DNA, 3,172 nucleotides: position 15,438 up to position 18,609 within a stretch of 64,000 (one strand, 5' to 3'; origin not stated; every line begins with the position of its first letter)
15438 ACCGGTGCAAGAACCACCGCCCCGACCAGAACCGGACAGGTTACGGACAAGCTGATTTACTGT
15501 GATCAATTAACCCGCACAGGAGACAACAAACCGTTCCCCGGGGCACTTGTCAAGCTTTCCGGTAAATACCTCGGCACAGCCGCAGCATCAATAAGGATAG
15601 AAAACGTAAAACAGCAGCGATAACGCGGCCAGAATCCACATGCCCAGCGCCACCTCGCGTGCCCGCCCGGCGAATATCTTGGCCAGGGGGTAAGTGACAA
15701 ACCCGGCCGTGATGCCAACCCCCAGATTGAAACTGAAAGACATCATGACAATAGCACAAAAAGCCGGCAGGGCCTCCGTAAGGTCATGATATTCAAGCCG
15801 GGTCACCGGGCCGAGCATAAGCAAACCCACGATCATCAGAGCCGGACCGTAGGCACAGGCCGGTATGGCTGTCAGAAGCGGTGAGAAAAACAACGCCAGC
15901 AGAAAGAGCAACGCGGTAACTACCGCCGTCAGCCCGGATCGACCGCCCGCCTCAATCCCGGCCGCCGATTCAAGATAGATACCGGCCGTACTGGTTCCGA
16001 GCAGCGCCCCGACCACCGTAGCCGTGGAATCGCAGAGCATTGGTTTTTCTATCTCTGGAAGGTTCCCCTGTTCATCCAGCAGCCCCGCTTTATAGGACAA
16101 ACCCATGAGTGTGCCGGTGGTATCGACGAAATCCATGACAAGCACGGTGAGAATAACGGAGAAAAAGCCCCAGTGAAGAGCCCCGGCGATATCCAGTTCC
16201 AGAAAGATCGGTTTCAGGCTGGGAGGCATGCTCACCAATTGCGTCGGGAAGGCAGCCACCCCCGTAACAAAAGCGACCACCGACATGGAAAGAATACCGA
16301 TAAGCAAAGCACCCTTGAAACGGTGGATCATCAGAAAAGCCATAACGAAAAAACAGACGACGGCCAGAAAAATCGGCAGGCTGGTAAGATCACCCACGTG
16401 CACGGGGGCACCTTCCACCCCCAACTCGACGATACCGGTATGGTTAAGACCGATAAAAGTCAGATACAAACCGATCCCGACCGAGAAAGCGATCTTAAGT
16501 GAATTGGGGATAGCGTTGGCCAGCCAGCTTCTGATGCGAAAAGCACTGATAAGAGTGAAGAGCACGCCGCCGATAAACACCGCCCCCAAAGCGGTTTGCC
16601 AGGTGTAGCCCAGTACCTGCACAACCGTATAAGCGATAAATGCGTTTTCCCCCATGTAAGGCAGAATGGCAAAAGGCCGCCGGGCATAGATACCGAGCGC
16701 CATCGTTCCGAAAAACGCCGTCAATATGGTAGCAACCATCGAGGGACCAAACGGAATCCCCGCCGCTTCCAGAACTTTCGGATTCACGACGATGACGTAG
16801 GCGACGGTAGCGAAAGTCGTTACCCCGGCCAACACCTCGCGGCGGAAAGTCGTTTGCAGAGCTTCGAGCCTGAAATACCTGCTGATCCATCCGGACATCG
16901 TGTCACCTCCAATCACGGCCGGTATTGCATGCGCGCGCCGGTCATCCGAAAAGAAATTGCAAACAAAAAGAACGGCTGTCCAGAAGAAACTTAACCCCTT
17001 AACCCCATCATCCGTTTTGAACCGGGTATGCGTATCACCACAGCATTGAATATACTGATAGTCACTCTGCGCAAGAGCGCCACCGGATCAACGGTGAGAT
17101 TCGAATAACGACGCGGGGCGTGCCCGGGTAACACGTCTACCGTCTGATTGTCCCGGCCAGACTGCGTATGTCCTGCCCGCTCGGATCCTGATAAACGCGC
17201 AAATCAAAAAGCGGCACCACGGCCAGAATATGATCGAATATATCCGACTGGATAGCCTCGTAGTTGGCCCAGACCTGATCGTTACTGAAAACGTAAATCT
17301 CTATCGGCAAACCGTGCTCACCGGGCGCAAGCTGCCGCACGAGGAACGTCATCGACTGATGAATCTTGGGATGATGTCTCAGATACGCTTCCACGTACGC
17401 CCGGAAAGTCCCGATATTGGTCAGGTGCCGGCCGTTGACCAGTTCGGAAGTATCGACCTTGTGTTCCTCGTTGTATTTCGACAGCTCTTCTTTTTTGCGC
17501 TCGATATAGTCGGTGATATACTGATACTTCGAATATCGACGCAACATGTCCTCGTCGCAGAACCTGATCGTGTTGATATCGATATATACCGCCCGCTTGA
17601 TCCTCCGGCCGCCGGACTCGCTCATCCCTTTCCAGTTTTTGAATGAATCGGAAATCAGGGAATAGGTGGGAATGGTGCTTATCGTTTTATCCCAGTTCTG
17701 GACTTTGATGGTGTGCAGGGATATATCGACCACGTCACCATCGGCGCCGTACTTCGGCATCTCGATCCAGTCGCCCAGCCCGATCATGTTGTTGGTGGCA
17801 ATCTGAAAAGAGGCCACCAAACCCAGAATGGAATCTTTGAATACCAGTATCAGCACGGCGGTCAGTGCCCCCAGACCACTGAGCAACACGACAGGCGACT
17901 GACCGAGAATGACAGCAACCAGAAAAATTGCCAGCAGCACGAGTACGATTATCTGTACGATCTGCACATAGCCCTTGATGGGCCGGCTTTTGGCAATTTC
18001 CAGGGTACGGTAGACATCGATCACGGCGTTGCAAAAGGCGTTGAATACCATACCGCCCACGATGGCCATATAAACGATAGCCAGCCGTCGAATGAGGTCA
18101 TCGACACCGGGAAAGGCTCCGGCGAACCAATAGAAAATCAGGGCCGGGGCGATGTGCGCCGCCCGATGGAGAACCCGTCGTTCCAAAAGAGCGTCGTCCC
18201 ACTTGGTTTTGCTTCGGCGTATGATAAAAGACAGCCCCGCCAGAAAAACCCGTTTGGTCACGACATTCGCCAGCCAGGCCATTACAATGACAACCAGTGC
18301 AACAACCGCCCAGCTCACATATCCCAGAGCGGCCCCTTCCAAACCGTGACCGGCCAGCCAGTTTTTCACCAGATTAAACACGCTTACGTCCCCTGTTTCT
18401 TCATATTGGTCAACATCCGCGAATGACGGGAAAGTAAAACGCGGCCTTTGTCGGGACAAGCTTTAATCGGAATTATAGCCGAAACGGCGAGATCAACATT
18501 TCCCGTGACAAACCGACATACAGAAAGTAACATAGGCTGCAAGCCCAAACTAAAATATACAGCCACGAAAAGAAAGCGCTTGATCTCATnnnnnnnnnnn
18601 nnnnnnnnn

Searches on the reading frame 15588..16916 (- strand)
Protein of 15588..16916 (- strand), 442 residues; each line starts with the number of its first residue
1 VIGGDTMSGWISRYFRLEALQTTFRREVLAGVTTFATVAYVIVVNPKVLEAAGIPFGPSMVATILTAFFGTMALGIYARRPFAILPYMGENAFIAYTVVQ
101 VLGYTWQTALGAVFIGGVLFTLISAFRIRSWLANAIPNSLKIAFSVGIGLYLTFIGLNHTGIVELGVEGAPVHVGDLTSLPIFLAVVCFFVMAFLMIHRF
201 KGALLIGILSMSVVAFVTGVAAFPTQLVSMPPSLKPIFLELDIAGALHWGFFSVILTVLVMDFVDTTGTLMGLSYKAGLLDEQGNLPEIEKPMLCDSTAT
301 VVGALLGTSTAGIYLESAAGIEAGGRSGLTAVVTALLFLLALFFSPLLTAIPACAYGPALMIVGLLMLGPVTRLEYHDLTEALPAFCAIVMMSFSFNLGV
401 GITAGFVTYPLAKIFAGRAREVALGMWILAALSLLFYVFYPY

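Call 24: search_protein_families(library=pfam, proteins=[window:15588-16916:-], max_evalue=0.00001)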
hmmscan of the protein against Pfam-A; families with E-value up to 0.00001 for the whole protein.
window:15588-16916:- (442 aa): 1 family
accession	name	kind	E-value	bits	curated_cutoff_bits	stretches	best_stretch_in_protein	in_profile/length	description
PF00860.26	Xan_ur_permease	-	3.3e-38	131.8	27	1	26-406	2-387/389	Permease family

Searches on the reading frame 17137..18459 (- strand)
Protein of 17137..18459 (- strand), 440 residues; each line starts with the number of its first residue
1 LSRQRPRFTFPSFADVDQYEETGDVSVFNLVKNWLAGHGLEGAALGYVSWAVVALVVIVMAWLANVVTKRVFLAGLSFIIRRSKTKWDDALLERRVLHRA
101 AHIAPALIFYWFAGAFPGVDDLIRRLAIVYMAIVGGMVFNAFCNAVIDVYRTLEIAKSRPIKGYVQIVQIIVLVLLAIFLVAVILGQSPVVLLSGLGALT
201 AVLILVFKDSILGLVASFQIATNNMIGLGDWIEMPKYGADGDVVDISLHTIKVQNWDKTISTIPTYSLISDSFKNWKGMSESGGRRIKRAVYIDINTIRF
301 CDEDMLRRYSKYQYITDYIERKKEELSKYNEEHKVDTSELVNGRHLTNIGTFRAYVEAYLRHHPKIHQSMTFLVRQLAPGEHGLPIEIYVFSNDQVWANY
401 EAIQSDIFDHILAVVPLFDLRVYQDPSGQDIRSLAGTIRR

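Call 24: search_protein_families(library=pfam, proteins=[window:17137-18459:-], max_evalue=0.00001)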
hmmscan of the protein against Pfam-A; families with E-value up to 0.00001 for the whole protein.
window:17137-18459:- (440 aa): 2 families
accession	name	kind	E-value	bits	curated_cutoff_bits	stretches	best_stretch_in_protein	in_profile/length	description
PF00924.24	MS_channel_2nd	-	2.3e-15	56.9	20.2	1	209-277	1-67/68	Mechanosensitive ion channel, beta-domain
PF21082.3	MS_channel_3rd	-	4.8e-06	27.3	21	0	360-414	27-80/88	Mechanosensitive ion channel MscS, C-terminal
